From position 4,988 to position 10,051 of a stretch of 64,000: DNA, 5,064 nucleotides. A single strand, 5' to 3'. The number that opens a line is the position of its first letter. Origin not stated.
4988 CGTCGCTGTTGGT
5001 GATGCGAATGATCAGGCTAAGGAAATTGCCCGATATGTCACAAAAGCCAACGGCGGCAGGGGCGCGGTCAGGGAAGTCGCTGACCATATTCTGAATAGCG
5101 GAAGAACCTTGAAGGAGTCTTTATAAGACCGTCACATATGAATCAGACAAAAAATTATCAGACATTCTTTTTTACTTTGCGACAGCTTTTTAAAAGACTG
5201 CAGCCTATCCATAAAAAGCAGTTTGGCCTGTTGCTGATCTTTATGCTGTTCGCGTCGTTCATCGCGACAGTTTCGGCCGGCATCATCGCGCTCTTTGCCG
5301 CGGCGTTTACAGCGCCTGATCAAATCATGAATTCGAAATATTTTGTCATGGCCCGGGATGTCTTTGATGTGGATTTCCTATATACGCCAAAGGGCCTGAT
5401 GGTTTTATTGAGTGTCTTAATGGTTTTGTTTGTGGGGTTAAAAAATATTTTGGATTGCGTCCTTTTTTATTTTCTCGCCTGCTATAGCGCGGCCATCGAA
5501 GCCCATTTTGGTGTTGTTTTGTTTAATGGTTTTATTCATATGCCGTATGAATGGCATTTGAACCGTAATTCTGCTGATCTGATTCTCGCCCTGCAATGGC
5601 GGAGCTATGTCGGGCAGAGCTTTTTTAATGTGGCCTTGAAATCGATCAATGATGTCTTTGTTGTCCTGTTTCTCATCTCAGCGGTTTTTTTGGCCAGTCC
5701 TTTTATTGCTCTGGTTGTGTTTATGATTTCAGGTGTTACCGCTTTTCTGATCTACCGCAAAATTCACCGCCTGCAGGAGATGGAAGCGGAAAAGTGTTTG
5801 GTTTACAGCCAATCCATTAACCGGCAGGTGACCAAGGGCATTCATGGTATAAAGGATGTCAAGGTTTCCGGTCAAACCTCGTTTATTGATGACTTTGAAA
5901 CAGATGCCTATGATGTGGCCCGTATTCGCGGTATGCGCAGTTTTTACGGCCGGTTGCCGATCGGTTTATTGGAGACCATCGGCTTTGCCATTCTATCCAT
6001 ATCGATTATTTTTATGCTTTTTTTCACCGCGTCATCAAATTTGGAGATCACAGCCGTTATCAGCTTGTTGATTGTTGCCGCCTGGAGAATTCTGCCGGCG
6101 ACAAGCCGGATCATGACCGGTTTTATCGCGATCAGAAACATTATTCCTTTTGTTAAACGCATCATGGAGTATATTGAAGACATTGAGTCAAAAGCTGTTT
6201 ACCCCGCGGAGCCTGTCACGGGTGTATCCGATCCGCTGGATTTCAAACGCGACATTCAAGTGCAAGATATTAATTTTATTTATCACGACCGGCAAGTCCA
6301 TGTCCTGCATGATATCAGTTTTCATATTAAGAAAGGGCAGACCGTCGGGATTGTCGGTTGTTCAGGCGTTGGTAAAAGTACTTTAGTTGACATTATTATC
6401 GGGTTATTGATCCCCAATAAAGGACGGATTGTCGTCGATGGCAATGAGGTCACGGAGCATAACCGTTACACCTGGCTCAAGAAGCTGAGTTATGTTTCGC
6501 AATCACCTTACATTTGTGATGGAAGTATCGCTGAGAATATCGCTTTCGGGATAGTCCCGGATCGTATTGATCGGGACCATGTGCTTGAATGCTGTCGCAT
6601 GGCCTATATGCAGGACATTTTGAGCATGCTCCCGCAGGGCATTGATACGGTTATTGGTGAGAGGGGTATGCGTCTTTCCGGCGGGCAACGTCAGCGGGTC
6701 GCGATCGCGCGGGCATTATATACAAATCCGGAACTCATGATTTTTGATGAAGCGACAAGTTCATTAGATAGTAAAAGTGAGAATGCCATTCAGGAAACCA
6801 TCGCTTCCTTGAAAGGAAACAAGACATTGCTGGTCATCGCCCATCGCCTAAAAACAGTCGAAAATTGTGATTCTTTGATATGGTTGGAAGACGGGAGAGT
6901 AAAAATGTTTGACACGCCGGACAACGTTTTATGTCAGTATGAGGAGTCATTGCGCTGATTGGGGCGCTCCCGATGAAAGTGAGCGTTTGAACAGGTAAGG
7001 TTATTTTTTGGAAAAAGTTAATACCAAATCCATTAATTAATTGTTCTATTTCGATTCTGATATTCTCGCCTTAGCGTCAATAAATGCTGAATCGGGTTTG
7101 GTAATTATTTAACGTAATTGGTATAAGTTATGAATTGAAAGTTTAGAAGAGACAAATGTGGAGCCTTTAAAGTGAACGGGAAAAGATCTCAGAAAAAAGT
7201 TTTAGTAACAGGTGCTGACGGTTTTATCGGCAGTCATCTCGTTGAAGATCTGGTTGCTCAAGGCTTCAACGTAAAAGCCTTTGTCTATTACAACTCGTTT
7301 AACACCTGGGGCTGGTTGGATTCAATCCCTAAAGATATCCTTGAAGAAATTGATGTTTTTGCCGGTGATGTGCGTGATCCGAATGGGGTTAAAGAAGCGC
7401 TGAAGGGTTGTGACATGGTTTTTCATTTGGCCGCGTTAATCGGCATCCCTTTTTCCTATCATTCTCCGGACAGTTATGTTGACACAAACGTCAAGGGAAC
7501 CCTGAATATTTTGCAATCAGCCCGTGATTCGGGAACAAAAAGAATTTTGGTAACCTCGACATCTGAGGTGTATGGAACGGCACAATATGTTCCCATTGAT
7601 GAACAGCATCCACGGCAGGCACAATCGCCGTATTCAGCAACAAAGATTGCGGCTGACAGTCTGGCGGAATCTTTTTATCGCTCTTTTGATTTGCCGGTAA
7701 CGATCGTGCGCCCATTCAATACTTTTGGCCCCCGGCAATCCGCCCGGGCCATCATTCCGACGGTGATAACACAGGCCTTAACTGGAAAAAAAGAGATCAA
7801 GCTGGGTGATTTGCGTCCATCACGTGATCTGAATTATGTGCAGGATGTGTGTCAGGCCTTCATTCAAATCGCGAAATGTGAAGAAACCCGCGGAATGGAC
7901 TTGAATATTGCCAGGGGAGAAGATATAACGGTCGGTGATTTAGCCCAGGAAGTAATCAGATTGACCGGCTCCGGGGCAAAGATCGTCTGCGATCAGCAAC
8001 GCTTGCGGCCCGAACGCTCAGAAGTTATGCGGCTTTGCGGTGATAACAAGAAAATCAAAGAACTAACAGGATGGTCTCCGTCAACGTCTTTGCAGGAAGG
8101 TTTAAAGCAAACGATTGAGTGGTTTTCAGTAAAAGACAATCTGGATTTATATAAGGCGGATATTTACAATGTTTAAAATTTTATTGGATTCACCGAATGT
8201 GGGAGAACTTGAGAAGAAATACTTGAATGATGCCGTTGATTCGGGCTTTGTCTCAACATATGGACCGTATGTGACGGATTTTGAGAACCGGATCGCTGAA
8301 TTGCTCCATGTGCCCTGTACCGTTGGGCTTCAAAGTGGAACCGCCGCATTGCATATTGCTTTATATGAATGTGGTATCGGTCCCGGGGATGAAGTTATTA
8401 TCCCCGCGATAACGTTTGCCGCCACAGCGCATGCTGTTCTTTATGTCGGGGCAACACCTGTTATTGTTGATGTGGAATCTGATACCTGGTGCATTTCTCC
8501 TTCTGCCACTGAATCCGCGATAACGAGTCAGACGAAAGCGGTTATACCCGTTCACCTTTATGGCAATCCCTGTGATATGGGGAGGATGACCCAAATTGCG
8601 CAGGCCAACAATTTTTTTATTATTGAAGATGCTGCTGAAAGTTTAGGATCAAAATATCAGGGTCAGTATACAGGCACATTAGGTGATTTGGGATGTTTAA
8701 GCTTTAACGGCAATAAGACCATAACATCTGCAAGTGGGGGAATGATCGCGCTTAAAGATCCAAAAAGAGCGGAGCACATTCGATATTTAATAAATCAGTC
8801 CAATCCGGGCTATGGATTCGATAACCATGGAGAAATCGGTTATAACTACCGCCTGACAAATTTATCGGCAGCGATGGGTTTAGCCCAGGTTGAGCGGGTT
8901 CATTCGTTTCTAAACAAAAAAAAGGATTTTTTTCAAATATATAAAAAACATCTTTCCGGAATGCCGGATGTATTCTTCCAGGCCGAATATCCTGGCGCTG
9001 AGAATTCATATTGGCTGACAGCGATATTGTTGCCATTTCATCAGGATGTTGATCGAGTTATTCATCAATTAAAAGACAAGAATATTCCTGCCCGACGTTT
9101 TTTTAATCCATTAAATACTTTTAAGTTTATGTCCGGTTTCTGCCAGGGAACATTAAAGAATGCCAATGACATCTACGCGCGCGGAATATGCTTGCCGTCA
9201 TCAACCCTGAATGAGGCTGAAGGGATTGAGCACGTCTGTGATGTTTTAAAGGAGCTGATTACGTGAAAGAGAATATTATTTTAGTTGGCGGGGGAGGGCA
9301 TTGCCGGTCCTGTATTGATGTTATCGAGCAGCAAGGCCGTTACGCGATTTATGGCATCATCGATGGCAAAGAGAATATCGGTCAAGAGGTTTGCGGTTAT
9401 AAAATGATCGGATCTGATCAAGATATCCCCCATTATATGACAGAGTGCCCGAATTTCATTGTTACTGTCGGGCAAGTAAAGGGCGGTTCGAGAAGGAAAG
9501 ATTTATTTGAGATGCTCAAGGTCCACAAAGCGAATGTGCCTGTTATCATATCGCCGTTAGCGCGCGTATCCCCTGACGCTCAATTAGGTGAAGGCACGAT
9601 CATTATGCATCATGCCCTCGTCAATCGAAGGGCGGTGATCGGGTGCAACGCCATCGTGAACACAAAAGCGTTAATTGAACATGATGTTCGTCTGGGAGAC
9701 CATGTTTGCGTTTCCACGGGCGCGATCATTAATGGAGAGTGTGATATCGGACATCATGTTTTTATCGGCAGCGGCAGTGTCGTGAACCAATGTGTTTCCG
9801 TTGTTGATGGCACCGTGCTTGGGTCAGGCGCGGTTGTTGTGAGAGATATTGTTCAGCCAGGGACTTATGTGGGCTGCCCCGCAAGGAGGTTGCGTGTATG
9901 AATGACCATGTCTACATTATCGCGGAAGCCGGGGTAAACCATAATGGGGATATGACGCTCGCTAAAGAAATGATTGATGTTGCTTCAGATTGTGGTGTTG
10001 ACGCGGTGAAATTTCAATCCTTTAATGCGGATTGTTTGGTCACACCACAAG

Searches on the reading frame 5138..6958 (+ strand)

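Call 12: search_protein_families(library=pfam, proteins=[window:5138-6958:+])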
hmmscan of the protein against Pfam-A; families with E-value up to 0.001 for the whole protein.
window:5138-6958:+ (606 aa): 4 families
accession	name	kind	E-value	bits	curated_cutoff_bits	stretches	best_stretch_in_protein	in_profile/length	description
PF00005.33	ABC_tran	-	4.5e-32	112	25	1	390-541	1-137/137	ABC transporter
PF02463.25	SMC_N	-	1.4e-07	31.6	40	1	480-582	135-210/220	RecF/RecN/SMC N terminal domain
PF13555.12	AAA_29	-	3.5e-06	27.1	27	1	391-428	15-50/61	P-loop containing region of AAA domain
PF03193.22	RsgA_GTPase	-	0.00077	19.8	30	0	385-423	92-129/174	RsgA GTPase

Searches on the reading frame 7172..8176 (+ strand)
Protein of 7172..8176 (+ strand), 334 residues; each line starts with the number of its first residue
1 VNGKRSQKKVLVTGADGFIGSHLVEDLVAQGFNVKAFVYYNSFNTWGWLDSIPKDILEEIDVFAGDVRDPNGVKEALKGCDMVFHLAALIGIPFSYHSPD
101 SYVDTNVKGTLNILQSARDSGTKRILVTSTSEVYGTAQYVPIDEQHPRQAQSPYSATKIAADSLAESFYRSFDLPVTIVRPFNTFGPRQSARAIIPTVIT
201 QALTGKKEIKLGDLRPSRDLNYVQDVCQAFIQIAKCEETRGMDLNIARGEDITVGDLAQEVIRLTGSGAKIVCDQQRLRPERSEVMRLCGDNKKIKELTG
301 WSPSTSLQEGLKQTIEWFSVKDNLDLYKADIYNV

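Call 12: search_protein_families(library=pfam, proteins=[window:7172-8176:+])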
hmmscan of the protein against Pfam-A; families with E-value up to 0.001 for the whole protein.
window:7172-8176:+ (334 aa): 9 families
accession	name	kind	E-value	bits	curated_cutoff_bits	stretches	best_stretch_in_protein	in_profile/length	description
PF16363.11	GDP_Man_Dehyd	-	1.1e-70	239.1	27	1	11-314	1-332/332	GDP-mannose 4,6 dehydratase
PF01370.27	Epimerase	-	1.2e-54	185.7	20.9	1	10-247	1-240/240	NAD dependent epimerase/dehydratase family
PF01073.25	3Beta_HSD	-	1.5e-24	87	22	1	11-234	1-229/280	3-beta hydroxysteroid dehydrogenase/isomerase family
PF02719.21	Polysacc_synt_2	-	5.5e-19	68.9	20.2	1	10-269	1-251/293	Polysaccharide biosynthesis protein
PF07993.18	NAD_binding_4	-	1.7e-16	60.6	20.1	1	12-186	1-209/258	Male sterility protein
PF13460.12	NAD_binding_10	-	3.7e-16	60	27.2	1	14-182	1-144/184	NAD(P)H-binding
PF04321.23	RmlD_sub_bind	-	9.9e-09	35.1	27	1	9-267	2-233/287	RmlD substrate binding domain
PF00106.31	adh_short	-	1.9e-08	34.5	26.6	1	8-168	1-163/195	short chain dehydrogenase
PF05368.20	NmrA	-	8.5e-08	32.6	27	1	7-129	2-106/298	NmrA-like family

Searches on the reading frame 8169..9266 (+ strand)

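Call 12: search_protein_families(library=pfam, proteins=[window:8169-9266:+])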
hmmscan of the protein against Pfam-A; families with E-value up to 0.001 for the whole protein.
window:8169-9266:+ (365 aa): 3 families
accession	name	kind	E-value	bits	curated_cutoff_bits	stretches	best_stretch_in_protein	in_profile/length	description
PF01041.23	DegT_DnrJ_EryC1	-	5.3e-103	345.4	19.8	1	12-360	4-359/360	DegT/DnrJ/EryC1/StrS aminotransferase family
PF00155.27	Aminotran_1_2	-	2.9e-09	37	19.7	1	16-126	27-151/361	Aminotransferase class I and II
PF01053.26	Cys_Met_Meta_PP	-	0.00017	20.7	27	1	33-154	52-173/381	Cys/Met metabolism PLP-dependent enzyme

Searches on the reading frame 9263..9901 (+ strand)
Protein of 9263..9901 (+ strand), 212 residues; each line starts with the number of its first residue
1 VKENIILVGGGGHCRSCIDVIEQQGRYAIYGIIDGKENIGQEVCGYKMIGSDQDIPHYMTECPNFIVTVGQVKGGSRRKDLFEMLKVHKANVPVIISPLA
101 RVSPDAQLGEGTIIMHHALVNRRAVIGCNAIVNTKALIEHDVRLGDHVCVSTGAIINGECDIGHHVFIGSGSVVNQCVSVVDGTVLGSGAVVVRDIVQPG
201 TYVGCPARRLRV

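Call 12: search_protein_families(library=pfam, proteins=[window:9263-9901:+])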
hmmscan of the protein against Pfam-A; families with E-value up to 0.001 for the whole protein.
window:9263-9901:+ (212 aa): 4 families
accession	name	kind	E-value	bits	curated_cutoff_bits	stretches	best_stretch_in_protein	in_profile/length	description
PF17836.7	PglD_N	-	1.9e-13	51.2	23.4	1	4-84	1-77/78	PglD N-terminal domain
PF00132.30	Hexapep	-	1.1e-12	47.5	27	1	124-158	2-36/36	Bacterial transferase hexapeptide (six repeats)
PF25084.1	LbH_EIF2B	-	0.00013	22.4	54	1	100-184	16-103/105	EIF2B subunit epsilon LbH domain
PF21711.3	DCTN5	-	0.00014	22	40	1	115-206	58-150/182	Dynactin subunit 5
